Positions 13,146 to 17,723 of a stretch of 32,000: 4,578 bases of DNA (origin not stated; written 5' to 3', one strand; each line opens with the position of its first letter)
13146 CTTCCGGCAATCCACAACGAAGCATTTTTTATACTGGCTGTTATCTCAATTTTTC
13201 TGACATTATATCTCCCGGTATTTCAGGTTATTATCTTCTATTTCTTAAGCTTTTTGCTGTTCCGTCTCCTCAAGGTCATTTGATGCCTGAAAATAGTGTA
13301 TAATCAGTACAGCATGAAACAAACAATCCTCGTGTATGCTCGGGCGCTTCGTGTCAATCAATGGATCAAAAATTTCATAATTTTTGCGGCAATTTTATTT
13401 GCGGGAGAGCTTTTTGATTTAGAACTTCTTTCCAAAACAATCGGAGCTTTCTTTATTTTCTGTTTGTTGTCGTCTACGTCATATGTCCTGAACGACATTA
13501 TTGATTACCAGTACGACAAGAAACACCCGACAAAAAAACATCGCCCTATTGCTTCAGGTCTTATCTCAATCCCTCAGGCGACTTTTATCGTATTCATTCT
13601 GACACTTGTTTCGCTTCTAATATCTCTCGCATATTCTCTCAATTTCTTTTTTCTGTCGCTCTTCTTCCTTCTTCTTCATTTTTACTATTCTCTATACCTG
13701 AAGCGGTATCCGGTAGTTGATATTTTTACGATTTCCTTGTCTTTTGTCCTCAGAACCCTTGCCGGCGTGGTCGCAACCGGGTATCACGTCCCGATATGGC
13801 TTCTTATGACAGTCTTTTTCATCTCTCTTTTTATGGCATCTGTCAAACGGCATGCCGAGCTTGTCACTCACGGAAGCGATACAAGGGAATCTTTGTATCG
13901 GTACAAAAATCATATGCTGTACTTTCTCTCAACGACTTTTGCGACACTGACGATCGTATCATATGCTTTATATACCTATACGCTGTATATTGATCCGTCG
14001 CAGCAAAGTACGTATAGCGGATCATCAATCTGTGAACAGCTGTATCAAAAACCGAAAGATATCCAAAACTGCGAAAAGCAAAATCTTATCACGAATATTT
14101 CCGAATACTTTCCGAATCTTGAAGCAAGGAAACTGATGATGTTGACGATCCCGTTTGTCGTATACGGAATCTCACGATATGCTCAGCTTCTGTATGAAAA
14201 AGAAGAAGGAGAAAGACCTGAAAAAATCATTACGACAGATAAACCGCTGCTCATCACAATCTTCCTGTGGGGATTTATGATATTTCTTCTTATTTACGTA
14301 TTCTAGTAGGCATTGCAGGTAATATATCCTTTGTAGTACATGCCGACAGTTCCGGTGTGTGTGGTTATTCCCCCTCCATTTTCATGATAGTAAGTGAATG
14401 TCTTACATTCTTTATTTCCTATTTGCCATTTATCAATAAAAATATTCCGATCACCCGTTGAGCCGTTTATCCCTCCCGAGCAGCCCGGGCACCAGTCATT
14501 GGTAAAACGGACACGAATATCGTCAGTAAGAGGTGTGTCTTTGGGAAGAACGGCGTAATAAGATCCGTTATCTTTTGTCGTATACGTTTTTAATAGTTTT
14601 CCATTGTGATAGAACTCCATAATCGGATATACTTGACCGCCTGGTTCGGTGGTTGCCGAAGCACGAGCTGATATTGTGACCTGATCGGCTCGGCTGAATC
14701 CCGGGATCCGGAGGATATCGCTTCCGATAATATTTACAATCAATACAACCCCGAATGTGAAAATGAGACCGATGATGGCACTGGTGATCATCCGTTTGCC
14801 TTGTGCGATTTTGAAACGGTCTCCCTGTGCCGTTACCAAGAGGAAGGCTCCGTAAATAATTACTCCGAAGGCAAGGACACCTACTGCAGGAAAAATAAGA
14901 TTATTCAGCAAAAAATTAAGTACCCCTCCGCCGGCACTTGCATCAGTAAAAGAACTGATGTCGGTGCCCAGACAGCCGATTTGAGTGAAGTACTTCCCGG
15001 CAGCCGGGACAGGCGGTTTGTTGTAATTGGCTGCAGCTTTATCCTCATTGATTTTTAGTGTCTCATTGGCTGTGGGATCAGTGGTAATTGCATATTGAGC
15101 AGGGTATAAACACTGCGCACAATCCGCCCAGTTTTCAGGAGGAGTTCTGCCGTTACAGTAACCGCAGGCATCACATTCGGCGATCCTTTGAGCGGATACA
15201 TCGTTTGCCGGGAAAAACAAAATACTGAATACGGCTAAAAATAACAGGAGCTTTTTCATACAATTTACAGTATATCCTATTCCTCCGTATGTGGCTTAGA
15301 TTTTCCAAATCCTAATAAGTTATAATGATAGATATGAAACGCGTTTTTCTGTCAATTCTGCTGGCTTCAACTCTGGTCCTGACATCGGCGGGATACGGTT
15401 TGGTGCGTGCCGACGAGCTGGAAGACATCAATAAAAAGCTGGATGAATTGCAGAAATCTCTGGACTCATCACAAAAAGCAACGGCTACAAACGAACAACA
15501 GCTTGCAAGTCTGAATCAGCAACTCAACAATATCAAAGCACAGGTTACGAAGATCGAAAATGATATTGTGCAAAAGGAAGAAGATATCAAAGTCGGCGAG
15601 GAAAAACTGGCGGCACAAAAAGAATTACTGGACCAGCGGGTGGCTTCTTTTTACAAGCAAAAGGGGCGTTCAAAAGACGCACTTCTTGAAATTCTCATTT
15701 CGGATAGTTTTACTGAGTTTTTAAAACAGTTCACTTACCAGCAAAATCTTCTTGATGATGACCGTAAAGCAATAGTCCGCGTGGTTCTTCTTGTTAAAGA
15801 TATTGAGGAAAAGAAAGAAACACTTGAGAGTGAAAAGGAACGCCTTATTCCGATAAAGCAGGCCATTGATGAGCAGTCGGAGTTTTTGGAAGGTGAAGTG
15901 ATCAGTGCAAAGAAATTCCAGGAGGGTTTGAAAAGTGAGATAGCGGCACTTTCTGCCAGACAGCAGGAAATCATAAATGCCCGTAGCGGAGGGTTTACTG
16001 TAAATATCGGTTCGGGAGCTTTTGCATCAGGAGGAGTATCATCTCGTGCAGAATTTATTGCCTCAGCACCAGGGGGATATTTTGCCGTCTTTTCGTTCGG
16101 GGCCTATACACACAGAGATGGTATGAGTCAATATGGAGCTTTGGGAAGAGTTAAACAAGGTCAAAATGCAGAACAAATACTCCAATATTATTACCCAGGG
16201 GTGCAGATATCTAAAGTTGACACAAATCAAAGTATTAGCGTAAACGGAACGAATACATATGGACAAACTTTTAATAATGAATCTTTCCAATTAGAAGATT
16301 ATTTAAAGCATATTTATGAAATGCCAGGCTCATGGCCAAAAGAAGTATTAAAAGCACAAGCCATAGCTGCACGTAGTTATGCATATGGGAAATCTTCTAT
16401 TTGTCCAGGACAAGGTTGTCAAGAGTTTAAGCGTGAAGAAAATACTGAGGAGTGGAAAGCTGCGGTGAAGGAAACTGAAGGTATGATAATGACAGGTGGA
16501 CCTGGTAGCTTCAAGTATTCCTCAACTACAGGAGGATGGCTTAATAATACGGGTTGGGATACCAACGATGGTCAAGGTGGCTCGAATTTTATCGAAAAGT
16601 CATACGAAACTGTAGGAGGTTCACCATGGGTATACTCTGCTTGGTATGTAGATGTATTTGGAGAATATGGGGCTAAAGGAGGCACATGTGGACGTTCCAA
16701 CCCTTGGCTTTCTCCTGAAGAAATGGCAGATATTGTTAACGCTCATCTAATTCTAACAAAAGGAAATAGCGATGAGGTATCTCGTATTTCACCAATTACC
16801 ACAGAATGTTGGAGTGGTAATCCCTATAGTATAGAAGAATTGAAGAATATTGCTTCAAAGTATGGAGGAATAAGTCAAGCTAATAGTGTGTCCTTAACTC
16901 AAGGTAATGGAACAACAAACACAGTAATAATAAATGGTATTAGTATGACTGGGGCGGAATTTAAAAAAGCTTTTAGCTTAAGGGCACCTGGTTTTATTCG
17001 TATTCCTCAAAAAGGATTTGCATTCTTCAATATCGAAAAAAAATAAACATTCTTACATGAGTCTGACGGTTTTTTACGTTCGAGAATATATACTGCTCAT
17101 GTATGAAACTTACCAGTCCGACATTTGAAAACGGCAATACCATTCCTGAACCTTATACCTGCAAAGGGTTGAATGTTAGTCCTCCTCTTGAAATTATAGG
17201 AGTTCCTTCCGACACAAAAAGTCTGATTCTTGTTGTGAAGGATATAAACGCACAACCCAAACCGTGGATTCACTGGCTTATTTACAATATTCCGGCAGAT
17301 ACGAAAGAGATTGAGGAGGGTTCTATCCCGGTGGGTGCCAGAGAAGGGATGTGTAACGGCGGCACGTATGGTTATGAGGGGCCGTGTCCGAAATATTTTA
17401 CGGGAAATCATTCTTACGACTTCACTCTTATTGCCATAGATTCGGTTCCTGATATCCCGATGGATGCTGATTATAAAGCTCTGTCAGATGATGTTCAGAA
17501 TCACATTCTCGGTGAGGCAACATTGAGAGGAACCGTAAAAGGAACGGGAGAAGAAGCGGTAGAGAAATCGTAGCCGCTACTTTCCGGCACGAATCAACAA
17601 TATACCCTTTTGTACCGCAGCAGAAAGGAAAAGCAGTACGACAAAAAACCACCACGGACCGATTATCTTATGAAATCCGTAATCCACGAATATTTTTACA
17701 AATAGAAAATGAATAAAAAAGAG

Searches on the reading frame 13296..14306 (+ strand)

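Call 69: search_protein_families(library=pfam, proteins=[window:13296-14306:+], max_evalue=0.0001)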
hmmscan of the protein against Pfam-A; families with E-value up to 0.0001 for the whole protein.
window:13296-14306:+ (336 aa): 1 family
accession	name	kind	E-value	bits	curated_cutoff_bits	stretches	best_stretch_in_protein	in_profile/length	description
PF01040.23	UbiA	-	5.7e-27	95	34.2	1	29-183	5-158/250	UbiA prenyltransferase family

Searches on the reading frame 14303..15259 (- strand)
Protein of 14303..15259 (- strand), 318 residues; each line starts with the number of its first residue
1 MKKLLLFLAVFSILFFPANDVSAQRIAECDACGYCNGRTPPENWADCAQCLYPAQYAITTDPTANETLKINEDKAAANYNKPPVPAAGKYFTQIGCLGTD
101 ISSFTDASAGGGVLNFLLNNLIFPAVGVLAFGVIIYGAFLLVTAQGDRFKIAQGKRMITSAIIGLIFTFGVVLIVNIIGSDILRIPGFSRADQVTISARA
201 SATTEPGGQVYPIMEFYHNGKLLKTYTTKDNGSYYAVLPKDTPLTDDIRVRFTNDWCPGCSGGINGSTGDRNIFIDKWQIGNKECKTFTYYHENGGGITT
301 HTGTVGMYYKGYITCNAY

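Call 69: search_protein_families(library=pfam, proteins=[window:14303-15259:-], max_evalue=0.0001)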
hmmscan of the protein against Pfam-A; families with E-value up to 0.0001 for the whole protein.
window:14303-15259:- (318 aa): 2 families
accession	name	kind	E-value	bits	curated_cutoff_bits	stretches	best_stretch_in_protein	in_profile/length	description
PF18895.5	T4SS_pilin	-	2.8e-05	24.5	26.6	1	119-178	13-71/71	Type IV secretion system pilin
PF16841.11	CBM60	-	4.8e-05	24.2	28.2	1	195-285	1-81/91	Ca-dependent carbohydrate-binding module xylan-binding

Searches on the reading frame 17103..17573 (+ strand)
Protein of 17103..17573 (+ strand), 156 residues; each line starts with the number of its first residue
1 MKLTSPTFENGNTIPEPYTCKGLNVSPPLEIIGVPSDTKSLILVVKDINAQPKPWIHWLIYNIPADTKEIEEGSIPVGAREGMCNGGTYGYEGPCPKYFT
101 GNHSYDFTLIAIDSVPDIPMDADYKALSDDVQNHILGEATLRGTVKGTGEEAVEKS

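Call 69: search_protein_families(library=pfam, proteins=[window:17103-17573:+], max_evalue=0.0001)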
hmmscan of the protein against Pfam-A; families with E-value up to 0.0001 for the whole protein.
window:17103-17573:+ (156 aa): 1 family
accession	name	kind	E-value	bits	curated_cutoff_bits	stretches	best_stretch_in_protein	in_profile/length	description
PF01161.25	PBP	-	5.1e-30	105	24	1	13-144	1-134/135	Phosphatidylethanolamine-binding protein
